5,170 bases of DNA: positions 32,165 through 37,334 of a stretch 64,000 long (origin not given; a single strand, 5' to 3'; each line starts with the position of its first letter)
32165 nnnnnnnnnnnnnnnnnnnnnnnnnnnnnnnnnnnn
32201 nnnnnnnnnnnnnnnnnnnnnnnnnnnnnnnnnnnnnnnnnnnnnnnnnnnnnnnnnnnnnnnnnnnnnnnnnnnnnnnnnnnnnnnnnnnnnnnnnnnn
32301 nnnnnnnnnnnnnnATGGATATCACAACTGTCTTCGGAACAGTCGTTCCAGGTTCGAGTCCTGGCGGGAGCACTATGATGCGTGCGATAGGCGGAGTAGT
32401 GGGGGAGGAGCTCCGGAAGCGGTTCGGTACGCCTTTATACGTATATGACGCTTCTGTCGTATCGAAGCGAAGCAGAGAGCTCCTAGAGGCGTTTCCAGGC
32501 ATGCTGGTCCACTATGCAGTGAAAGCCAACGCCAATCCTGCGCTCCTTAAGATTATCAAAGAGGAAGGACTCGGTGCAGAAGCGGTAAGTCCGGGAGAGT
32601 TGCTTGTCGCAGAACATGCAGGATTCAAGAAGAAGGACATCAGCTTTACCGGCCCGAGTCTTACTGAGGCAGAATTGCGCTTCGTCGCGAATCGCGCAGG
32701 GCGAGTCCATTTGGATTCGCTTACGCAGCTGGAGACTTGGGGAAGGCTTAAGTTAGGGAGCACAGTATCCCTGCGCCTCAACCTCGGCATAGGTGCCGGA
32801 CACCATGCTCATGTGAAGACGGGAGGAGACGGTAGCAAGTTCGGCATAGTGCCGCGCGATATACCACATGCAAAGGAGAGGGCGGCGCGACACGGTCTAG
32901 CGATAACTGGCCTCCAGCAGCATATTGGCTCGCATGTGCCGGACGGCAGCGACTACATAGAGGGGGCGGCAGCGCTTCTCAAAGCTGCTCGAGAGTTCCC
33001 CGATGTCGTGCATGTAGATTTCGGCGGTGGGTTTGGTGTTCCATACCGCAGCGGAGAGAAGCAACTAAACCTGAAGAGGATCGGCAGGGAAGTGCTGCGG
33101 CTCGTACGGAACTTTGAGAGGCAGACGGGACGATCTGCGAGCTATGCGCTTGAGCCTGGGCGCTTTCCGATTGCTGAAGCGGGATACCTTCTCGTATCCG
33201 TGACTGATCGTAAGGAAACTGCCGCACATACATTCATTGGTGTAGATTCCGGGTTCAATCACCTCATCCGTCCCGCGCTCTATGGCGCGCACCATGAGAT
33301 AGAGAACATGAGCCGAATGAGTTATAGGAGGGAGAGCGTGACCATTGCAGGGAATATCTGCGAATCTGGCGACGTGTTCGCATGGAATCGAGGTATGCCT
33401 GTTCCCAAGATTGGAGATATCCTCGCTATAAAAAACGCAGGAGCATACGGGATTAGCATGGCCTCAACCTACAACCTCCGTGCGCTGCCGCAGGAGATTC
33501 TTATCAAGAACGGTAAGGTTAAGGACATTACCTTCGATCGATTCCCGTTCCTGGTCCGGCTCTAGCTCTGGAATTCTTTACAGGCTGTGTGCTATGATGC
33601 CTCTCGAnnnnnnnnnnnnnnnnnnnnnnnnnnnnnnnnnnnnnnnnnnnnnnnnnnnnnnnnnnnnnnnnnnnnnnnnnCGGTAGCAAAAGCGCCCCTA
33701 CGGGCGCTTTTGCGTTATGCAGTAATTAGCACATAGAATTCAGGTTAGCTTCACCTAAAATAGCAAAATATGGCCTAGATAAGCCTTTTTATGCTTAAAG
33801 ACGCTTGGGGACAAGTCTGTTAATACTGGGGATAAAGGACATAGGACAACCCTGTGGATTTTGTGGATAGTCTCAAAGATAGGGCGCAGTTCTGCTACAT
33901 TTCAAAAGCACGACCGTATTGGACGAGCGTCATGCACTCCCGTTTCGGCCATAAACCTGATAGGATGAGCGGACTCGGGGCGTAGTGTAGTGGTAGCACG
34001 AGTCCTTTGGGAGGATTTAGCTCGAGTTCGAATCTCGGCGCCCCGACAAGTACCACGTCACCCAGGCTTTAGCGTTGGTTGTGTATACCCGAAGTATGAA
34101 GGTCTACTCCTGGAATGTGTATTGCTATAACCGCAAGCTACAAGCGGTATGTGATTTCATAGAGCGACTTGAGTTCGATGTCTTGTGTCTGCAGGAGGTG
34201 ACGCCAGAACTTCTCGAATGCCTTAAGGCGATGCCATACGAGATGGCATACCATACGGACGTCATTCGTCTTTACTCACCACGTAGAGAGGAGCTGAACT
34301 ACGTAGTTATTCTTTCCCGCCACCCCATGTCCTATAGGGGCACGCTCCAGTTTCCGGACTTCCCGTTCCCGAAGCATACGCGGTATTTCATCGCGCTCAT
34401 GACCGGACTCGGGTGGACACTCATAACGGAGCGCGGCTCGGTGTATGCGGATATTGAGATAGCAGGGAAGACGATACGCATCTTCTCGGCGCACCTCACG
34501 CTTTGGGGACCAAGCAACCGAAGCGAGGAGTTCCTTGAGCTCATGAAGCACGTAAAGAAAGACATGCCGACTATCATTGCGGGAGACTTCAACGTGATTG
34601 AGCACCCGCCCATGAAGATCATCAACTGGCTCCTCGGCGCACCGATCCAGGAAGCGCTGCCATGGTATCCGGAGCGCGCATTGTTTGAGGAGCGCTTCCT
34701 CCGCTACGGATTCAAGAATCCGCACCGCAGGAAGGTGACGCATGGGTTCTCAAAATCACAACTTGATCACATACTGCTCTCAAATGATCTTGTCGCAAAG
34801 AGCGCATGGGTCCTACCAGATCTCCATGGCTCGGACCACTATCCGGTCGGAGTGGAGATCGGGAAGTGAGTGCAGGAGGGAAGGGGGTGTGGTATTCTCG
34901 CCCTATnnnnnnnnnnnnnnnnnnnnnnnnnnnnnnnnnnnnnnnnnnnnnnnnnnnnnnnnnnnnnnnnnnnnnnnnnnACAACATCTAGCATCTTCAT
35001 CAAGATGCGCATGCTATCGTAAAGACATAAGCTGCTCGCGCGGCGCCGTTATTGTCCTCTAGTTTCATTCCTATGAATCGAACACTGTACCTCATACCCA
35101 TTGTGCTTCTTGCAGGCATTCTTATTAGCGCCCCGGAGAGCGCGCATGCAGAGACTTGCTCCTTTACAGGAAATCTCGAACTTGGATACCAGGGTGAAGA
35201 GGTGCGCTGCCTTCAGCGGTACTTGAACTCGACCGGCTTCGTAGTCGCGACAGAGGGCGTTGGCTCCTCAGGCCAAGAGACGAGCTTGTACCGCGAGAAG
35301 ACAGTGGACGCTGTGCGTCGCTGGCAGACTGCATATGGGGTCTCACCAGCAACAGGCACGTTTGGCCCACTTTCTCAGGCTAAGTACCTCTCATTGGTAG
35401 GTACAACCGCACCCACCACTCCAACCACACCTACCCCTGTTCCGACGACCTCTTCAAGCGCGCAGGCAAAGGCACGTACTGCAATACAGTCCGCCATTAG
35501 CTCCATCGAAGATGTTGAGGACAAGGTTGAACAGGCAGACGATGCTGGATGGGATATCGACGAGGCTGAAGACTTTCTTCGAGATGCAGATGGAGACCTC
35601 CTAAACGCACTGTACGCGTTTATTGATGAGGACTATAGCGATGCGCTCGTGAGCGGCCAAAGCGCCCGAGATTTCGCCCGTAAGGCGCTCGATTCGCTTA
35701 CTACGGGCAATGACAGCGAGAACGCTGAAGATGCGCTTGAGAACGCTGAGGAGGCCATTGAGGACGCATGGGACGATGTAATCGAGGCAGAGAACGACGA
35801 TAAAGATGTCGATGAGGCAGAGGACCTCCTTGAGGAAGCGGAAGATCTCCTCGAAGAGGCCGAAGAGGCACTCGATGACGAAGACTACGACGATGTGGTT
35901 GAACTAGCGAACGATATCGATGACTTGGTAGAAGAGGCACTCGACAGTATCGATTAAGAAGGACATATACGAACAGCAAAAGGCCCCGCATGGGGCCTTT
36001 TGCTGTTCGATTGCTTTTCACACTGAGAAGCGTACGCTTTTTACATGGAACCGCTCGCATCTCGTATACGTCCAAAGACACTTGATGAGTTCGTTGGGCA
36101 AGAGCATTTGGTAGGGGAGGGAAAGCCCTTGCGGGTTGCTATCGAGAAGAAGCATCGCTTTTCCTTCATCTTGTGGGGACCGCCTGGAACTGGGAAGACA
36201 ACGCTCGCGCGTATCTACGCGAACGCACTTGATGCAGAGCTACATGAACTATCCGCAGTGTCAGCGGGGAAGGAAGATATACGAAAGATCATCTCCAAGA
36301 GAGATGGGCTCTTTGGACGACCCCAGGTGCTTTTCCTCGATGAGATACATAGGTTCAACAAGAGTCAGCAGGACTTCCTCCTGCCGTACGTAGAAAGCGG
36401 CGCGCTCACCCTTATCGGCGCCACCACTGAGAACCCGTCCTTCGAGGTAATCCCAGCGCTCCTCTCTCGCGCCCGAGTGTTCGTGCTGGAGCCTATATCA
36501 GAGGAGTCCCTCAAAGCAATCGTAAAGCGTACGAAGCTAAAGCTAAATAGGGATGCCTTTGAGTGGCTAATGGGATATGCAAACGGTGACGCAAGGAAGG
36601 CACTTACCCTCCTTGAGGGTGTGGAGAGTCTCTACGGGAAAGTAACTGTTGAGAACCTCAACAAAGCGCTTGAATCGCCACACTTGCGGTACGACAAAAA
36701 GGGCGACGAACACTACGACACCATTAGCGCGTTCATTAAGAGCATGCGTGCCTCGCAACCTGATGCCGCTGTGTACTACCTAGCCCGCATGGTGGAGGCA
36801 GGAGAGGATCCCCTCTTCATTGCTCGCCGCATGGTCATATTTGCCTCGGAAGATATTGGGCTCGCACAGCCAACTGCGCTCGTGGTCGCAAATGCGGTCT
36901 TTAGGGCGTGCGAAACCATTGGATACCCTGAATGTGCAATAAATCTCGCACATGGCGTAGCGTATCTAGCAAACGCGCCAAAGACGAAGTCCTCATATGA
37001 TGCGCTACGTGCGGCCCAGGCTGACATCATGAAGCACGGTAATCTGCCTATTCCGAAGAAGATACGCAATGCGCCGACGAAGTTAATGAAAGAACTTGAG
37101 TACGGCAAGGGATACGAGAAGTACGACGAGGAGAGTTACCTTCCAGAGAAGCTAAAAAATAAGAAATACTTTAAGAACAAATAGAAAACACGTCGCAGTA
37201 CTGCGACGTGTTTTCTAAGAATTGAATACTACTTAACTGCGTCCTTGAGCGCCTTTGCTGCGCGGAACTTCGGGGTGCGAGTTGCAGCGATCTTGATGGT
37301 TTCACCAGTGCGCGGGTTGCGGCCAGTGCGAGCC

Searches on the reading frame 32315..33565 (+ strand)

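Call 13: search_protein_families(library=pfam, proteins=[window:32315-33565:+], max_evalue=0.001)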
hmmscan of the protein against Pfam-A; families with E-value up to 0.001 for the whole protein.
window:32315-33565:+ (416 aa): 2 families
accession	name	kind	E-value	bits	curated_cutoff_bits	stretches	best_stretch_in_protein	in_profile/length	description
PF02784.22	Orn_Arg_deC_N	-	2.5e-40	138.9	23.4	1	49-284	4-244/247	Pyridoxal-dependent decarboxylase, pyridoxal binding domain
PF00278.28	Orn_DAP_Arg_deC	-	2e-24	86.1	23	1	41-376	1-95/95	Pyridoxal-dependent decarboxylase, C-terminal sheet domain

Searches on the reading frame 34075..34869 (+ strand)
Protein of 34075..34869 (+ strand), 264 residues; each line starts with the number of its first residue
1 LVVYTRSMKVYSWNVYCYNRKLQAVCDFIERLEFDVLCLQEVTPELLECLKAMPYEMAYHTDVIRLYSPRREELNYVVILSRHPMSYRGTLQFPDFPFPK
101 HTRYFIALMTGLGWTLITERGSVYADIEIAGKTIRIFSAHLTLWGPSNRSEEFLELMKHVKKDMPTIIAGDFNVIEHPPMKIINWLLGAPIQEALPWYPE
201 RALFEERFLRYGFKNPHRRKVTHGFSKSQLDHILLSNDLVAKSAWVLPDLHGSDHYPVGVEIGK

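Call 13: search_protein_families(library=pfam, proteins=[window:34075-34869:+], max_evalue=0.001)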
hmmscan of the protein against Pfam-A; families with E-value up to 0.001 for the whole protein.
window:34075-34869:+ (264 aa): 2 families
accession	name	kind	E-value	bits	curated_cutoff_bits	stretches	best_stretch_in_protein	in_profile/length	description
PF03372.29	Exo_endo_phos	-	3.3e-21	76.4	24.5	1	12-255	2-225/225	Endonuclease/Exonuclease/phosphatase family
PF14529.12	Exo_endo_phos_2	-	2.9e-06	27.6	27.4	0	221-258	77-116/117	Endonuclease-reverse transcriptase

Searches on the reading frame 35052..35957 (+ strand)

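Call 13: search_protein_families(library=pfam, proteins=[window:35052-35957:+], max_evalue=0.001)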
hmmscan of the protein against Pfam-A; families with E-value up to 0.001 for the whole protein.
window:35052-35957:+ (301 aa): 3 families
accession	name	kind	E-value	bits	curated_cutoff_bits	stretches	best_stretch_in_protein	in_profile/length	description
PF01471.23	PG_binding_1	-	2.5e-08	34.4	23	1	47-106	1-51/57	Putative peptidoglycan binding domain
PF05168.19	HEPN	-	2e-05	25.1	22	0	256-284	1-29/117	HEPN domain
PF10819.13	DUF2564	-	0.0002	22.1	26.3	0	225-275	27-75/79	Protein of unknown function (DUF2564)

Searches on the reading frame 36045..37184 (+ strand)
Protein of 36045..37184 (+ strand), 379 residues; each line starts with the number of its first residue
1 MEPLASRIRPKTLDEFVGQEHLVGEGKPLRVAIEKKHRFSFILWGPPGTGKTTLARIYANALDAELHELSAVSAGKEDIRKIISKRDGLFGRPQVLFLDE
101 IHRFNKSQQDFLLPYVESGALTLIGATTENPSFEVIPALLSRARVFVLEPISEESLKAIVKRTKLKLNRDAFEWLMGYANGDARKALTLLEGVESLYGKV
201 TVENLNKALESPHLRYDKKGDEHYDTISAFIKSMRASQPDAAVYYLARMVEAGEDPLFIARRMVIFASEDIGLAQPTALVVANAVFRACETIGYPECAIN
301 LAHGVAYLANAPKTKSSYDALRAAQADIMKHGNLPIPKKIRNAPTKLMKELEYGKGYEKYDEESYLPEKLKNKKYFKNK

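Call 14: search_protein_families(library=pfam, proteins=[window:36045-37184:+], max_evalue=0.001)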
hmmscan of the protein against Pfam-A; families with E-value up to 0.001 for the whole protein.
window:36045-37184:+ (379 aa): 12 families
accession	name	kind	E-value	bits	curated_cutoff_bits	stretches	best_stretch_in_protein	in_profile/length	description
PF12002.13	MgsA_C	-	4e-53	180.2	27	1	237-378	2-150/167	MgsA AAA+ ATPase C terminal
PF16193.11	AAA_assoc_2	-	2.3e-23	82.7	34.3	1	163-235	3-81/81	AAA C-terminal domain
PF00004.35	AAA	-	3.8e-16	60.2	21.2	1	42-146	2-126/131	ATPase family associated with various cellular activities (AAA)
PF05496.18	RuvB_N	-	5.4e-16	59.2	27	1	8-124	1-116/159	Holliday junction DNA helicase RuvB P-loop domain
PF07728.20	AAA_5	-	2.7e-09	37.6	22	1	41-125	2-99/139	AAA domain (dynein-related subfamily)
PF01078.27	Mg_chelatase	-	3.5e-06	27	20.3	0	27-71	13-59/207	Magnesium chelatase, subunit ChlI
PF13401.12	AAA_22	-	1.2e-05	26.1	27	0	40-65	7-32/130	AAA domain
PF13191.12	AAA_16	-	2.6e-05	25.2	32.6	0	40-65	26-51/167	AAA ATPase domain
PF00158.32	Sigma54_activat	-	2.6e-05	24.4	20.2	0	94-131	95-132/168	Sigma-54 interaction domain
PF07724.20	AAA_2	-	0.0001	22.8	27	0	38-122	3-105/166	AAA domain (Cdc48 subfamily)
PF20720.3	nSTAND3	-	0.00028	21.1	27.2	1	41-101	20-74/155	Novel STAND NTPase 3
PF13173.12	AAA_14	-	0.00033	21.1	27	1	41-152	5-124/129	AAA domain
